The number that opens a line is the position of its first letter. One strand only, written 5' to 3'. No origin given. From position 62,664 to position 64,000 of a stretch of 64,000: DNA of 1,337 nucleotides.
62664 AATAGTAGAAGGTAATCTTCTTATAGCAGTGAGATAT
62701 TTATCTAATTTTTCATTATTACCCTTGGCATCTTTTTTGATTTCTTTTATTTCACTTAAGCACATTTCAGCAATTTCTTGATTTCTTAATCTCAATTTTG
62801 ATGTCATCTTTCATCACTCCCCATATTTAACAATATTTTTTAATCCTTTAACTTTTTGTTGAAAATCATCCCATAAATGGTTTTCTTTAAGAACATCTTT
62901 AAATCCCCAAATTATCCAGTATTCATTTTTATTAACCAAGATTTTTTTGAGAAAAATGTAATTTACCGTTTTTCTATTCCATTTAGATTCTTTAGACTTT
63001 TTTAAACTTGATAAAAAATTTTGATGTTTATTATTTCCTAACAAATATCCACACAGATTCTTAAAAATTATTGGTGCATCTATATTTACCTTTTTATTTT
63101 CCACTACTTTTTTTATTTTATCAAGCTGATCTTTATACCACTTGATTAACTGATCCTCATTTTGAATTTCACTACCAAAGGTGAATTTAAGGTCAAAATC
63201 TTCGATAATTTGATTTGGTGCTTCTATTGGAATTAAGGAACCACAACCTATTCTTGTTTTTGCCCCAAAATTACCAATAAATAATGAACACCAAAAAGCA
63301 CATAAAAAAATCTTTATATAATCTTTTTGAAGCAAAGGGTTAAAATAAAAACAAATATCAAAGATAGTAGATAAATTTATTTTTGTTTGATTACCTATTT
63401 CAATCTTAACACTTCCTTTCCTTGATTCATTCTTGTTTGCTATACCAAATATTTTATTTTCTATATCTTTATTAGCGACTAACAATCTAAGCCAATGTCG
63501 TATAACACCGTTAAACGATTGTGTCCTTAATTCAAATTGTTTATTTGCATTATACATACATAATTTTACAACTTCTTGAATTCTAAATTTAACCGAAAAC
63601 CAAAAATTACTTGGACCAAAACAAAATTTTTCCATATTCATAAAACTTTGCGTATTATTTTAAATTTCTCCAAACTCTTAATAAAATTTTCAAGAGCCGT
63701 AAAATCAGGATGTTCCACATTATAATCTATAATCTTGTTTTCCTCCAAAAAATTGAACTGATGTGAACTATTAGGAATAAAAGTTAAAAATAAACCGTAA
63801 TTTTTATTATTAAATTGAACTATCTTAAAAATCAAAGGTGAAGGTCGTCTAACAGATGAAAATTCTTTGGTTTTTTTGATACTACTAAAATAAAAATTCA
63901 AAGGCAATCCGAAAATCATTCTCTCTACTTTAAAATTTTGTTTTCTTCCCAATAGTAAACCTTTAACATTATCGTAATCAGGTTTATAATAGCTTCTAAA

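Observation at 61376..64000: Truncated view of a type III (Cmr-like) CRISPR-Cas effector operon abutting xfp-ackA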

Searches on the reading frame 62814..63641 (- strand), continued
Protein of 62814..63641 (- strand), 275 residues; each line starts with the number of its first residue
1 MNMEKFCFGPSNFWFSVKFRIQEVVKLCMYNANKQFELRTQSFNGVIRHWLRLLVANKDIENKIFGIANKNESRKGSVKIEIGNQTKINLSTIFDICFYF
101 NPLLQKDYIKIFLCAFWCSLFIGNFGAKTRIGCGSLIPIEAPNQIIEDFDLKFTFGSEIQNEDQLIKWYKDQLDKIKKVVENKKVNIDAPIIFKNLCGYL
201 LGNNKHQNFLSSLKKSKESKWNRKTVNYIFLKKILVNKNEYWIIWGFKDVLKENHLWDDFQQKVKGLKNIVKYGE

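Call 37: find_homologous_proteins(query=A1, max_evalue=0.00001)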
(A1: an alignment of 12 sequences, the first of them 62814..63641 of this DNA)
Query A1 (12 sequences) (275 aa, profile of the alignment): 227 proteins with E <= 0.00001 among 6011 candidates; the best 120 are listed.
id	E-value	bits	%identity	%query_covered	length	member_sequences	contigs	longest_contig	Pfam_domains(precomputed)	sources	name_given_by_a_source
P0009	4.0e-174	597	30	66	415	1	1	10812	PF03787.21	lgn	-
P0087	1.2e-167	576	38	67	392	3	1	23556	PF03787.21,PF21452.3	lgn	-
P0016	8.8e-164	563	27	59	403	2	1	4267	PF03787.21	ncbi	-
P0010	4.0e-161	555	28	63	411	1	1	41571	PF03787.21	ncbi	-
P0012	1.4e-160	553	30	70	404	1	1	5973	PF03787.21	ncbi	-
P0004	3.0e-160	552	38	72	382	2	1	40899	PF03787.21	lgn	-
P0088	6.5e-157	541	33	74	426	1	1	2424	PF03787.21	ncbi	ncbi:MAG: type III-B CRISPR module RAMP protein Cmr1 [bacterium]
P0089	9.2e-156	537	34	77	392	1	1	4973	PF03787.21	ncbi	ncbi:MAG: type III-B CRISPR module RAMP protein Cmr1 [candidate division WOR-3 bacterium]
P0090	2.3e-155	536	27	73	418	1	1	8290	PF03787.21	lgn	-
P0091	3.3e-155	535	30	61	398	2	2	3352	PF03787.21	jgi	-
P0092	8.7e-154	531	28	67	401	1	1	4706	PF03787.21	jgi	jgi:CRISPR-associated protein Cmr1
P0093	6.9e-153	528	28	67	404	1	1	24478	PF03787.21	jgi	-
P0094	1.1e-152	527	27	67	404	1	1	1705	PF03787.21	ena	-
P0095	1.2e-152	527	28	67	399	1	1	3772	PF03787.21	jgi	-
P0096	1.6e-152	526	27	67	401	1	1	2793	PF03787.21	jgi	jgi:CRISPR-associated protein Cmr1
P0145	4.6e-138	479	40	72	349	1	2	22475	PF03787.21,PF21452.3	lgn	-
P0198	1.4e-106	375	30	77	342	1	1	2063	PF03787.21,PF21452.3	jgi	-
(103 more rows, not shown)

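Call 38: list_cluster_members(proteins=[P0001, L003:6697-7878:+, L003:6285-6677:+, L003:1412-4234:+])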
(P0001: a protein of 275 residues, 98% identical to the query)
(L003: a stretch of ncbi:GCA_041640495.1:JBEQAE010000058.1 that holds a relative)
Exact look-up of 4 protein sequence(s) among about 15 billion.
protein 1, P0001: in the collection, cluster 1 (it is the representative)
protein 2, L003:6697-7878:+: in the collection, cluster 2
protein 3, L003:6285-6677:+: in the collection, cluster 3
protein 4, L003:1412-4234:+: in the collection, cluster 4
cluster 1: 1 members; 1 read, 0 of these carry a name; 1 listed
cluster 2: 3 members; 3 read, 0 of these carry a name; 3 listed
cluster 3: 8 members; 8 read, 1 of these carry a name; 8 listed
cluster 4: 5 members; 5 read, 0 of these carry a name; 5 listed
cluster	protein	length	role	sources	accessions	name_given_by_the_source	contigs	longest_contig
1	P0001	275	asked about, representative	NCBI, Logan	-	-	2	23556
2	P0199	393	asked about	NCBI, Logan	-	-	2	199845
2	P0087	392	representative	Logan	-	-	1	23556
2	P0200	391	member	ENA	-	-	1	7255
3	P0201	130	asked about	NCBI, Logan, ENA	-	-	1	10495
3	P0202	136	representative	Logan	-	-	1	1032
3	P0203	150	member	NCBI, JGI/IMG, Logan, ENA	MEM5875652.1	MAG: type III-B CRISPR module-associated protein Cmr5 [Candidatus Aenigmatarchaeota ...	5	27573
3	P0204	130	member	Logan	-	-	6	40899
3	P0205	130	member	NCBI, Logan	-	-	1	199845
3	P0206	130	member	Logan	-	-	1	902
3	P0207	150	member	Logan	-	-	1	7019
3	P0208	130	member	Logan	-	-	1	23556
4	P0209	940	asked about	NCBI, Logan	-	-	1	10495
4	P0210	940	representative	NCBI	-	-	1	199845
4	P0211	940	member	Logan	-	-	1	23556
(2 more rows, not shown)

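Call 39: find_encoding_contigs(protein=P0199, flank=10000, max_places=4)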
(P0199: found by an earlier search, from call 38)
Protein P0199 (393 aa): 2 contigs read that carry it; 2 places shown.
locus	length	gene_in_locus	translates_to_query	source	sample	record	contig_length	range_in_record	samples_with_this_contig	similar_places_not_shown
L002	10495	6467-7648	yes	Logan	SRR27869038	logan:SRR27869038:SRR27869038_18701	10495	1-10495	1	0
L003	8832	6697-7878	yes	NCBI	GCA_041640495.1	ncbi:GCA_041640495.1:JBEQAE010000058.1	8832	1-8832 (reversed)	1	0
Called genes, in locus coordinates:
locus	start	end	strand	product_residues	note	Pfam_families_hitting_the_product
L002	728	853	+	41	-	-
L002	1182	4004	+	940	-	PF18182:mCpol (faint), PF12469:Cmr2_N, PF22335:Cas10-Cmr2_palm2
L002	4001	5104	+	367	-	PF09700:Cas_Cmr3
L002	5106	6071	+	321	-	PF03787:RAMPs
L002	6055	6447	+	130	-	PF09701:Cas_Cmr5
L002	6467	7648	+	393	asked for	PF03787:RAMPs, PF21452:Cmr1_like_C (faint)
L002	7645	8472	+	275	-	PF03787:RAMPs (weak)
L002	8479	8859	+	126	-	PF09701:Cas_Cmr5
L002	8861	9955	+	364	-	PF03787:RAMPs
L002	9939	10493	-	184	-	?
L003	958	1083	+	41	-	-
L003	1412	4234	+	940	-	PF18182:mCpol (faint), PF12469:Cmr2_N, PF22335:Cas10-Cmr2_palm2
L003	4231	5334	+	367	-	PF09700:Cas_Cmr3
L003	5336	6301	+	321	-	PF03787:RAMPs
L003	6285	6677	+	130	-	PF09701:Cas_Cmr5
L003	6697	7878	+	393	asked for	PF03787:RAMPs, PF21452:Cmr1_like_C (faint)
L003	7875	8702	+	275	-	PF03787:RAMPs (weak)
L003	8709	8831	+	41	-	?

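Call 40: find_encoding_contigs(protein=P0004, flank=10000, max_places=4)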
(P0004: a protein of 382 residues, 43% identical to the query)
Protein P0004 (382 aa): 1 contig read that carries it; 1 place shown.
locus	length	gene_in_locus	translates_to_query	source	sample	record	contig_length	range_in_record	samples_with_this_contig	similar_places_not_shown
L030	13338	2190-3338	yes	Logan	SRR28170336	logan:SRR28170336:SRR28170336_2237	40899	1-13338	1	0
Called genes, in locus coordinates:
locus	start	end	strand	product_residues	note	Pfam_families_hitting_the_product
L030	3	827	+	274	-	?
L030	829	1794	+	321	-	PF03787:RAMPs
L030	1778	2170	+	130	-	PF09701:Cas_Cmr5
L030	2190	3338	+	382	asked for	PF03787:RAMPs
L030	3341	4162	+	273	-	PF03787:RAMPs (weak)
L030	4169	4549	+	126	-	PF09701:Cas_Cmr5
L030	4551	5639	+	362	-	PF03787:RAMPs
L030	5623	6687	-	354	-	PF00871:Acetate_kinase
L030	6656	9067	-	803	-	PF09364:XFP_N, PF03894:XFP, PF09363:XFP_C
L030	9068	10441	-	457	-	-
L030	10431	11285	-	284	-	PF20143:NAD_kinase_C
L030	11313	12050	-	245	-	PF21948:LplA-B_cat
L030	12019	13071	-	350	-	PF01861:BpsA_C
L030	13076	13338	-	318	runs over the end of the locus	PF02775:TPP_enzyme_C, PF12367:PFO_beta_C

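Call 41: find_encoding_contigs(protein=P0210, flank=10000, max_places=4)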
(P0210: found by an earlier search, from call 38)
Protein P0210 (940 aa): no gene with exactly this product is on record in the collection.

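Call 42: find_encoding_contigs(protein=P0205, flank=10000, max_places=4)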
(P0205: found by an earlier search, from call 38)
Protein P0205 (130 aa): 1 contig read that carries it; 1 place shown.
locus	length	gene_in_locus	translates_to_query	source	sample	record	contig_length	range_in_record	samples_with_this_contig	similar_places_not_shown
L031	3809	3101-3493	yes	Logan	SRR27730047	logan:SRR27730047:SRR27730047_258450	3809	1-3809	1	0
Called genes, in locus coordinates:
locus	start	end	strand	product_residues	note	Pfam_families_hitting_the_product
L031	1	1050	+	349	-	?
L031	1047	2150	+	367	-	PF09700:Cas_Cmr3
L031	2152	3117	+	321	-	PF03787:RAMPs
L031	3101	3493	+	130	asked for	PF09701:Cas_Cmr5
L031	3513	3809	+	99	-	?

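Call 50: predict_structure(alignment_id=A2)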
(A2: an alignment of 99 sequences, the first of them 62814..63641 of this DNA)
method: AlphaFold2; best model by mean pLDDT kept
length: 275 residues; sequences in the alignment: 99
mean_pLDDT: 80.0   pTM: 0.85
mean pLDDT of the five models: 80.0, 75.0, 74.5, 73.8, 72.8
residues with pLDDT >= 90: 86; 70-90: 128; 50-70: 43; < 50: 18
segments of 3 or more residues with pLDDT < 50: 1-11, 127-132
pLDDT, mean of each block of 10 residues (from residue 1): 41 78 79 73 87 88 87 87 69 90 92 94 61 76 86 90 94 93 62 86 74 62 64 87 87 85 89 76
secondary structure, 60 per line:
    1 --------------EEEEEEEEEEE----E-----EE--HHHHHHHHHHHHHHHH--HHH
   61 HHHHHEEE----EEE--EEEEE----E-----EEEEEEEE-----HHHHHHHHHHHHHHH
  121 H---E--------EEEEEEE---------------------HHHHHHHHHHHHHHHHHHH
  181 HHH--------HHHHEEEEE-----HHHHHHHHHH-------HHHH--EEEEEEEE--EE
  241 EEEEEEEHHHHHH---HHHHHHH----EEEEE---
elements in order: E15-25 H40-55 H58-65 E66-68 E73-75 E78-82 E93-100 H106-121 E134-140 H162-183 H192-195 E196-200 H206-215 H223-226 E229-236 E239-247 H248-253 H257-263 E268-272

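Call 52: fold_search(model_id=the predicted structure, library=pdb)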
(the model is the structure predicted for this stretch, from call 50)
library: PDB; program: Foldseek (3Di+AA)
matches with E <= 10: 679; with E <= 0.001: 4
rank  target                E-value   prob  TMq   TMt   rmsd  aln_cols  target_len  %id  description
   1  4l6u_B                2.3e-09  1.00  0.61  0.58   8.2       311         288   16  Crystal structure of AF1868: Cmr1 subunit of the Cmr RNA silencing complex (released 2014-02-12)
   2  4w8x                  6.2e-09  1.00  0.64  0.55   6.7       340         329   16  Crystal Structure of Cmr1 from Pyrococcus furiosus bound to a nucleotide (released 2014-10-15)
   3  4l6u_A                1.2e-08  1.00  0.64  0.59   5.1       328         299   14  Crystal structure of AF1868: Cmr1 subunit of the Cmr RNA silencing complex (released 2014-02-12)
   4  9l7c_A                2.8e-08  1.00  0.68  0.59   5.3       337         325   14  Type III-B CRISPR-Cas effector from Archaeoglobus fulgidus (Form 1) (released 2025-12-31)
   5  8s37_L                3.8e-03  1.00  0.33  0.43   6.8       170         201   10  DNA-bound Type IV-A3 CRISPR effector in complex with DinG helicase from K. pneumoniae (state III) (released 2024-11-06)
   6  7uzw_A                4.8e-03  1.00  0.34  0.44   9.2       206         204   11  Staphylococcus epidermidis RP62a CRISPR effector subcomplex (released 2022-07-06)
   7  8s36_L                5.1e-03  0.99  0.35  0.45   8.7       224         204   11  DNA-bound Type IV-A3 CRISPR effector in complex with DinG helicase from K. pneumoniae (state II) (released 2024-11-06)
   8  7xss_B                6.4e-03  0.99  0.33  0.08  10.2       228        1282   12  Structure of Craspase-CTR (released 2022-11-09)
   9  7xc7_A                7.6e-03  1.00  0.37  0.10   7.7       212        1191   11  Cryo-EM structure of a bacterial protein complex (released 2022-11-16)
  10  9g9j_F                8.1e-03  1.00  0.32  0.43   9.2       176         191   11  CryoEM structure of Enterococcus italicus Csm-crRNA complex bound to pNppA3 and AMPNPP (released 2025-01-29)
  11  8s35_L                8.6e-03  0.99  0.31  0.41   8.4       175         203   11  DNA-bound Type IV-A3 CRISPR effector in complex with DinG helicase from K. pneumoniae (state I) (released 2024-11-06)
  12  8d9e_B                9.1e-03  0.96  0.34  0.08  18.7       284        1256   11  gRAMP-match PFS target (released 2023-06-14)
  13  8d9g_B                9.6e-03  0.99  0.35  0.08  13.7       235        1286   13  gRAMP-TPR-CHAT Non match PFS target RNA(Craspase) (released 2023-06-14)
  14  9g9e_D                1.1e-02  0.97  0.30  0.39   9.5       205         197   12  CryoEM structure of Enterococcus italicus Csm-crRNA complex bound to AMPNPP (released 2025-01-29)
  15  8d97_A                1.2e-02  0.93  0.32  0.07  15.4       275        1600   10  Apo gRAMP (released 2023-06-14)
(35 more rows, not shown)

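Call 57: search_solved_structures(query=L001:5105-6070:+, max_evalue=0.001, show_alignments=1)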
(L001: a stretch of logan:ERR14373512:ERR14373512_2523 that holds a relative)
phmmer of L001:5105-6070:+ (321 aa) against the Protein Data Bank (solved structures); distinct sequences matched with E-value up to 0.001: 11.
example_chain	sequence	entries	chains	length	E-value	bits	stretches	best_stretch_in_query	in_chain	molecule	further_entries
4rdp_A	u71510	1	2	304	6.9e-59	202.9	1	7-318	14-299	CRISPR system Cmr subunit Cmr4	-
4w8w_A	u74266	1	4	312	9.2e-59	202.5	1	7-318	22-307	CRISPR system Cmr subunit Cmr4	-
4wnz_A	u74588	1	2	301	1e-58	202.3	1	7-318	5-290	CRISPR system Cmr subunit Cmr4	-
9x25_D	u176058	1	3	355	9e-52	179.5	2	69-307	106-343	CRISPR type III-associated protein domain-containing protein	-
3x1l_C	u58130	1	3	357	9.5e-52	179.4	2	69-307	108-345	Cmr4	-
9l7c_F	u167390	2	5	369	1.7e-50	175.3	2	69-307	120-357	Type III-B CRISPR module RAMP protein Cmr4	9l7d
9arw_C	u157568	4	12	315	1.8e-47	165.4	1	8-307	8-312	Type III-B CRISPR module RAMP protein Cmr4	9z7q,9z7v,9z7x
6s6b_D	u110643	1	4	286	6.4e-15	58.5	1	9-306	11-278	CRISPR-associated RAMP protein, Cmr4 family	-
6s8b_D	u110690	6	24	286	3.2e-14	56.2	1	9-306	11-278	CRISPR-associated RAMP protein, Cmr4 family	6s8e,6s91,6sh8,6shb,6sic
9lq5_D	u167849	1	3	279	2.5e-08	36.9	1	9-128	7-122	Type III-B CRISPR module RAMP protein Cmr4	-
9lq6_D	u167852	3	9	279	3.1e-07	33.3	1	9-128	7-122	Type III-B CRISPR module RAMP protein Cmr4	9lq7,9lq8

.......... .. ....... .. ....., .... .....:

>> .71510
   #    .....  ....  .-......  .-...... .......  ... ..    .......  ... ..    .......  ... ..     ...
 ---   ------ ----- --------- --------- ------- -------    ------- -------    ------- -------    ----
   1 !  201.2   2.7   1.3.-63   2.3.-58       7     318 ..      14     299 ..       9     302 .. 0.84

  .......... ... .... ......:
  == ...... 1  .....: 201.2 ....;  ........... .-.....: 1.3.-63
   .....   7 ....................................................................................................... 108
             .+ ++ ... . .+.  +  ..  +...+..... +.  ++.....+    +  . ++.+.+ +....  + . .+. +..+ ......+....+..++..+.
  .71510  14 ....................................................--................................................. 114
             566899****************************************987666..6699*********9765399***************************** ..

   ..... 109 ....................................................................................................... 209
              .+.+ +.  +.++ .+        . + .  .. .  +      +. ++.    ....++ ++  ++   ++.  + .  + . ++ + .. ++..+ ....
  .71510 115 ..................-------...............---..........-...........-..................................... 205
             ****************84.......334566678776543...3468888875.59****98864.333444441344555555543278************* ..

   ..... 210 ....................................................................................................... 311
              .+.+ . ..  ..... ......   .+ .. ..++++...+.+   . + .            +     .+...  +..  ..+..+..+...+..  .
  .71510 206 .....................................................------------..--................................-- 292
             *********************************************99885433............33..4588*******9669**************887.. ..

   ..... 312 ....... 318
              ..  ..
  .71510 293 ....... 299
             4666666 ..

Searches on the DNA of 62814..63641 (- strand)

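Call 15: search_rna_families(source=L001, start=1, end=1300, threshold=evalue, max_evalue=0.1)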
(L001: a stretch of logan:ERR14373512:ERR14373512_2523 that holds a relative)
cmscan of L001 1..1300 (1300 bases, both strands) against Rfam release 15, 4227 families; matches with E-value up to 0.1: 1.
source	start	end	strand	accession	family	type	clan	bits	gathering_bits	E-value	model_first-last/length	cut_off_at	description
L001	1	164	+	RF02541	LSU_rRNA_bacteria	Gene; rRNA;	CL00112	125.7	50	1e-38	2764-2925/2925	5'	Bacterial large subunit ribosomal RNA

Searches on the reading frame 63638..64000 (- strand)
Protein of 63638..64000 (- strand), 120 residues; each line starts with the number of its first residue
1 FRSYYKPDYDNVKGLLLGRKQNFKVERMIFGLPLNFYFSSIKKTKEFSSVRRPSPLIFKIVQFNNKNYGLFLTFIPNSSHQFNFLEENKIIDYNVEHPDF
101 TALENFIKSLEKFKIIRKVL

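Call 4: search_protein_families(library=pfam, proteins=[window:63638-64000:-], max_evalue=1)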
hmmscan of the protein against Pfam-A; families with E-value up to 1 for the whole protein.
window:63638-64000:- (120 aa): 1 family
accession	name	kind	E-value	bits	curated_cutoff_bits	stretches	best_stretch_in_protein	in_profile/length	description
PF21452.2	Cmr1_like_C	-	2.5e-06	28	27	1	19-96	29-98/116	Cmr1-like, C-terminal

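Call 5: search_protein_families(library=ncbifam, proteins=[window:63638-64000:-], max_evalue=1)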
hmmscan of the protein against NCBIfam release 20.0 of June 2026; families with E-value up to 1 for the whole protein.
window:63638-64000:- (120 aa): 0 families

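Call 6: search_protein_families(library=padloc, proteins=[window:63638-64000:-], max_evalue=1)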
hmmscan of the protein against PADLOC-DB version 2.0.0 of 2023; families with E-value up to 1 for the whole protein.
window:63638-64000:- (120 aa): 0 families
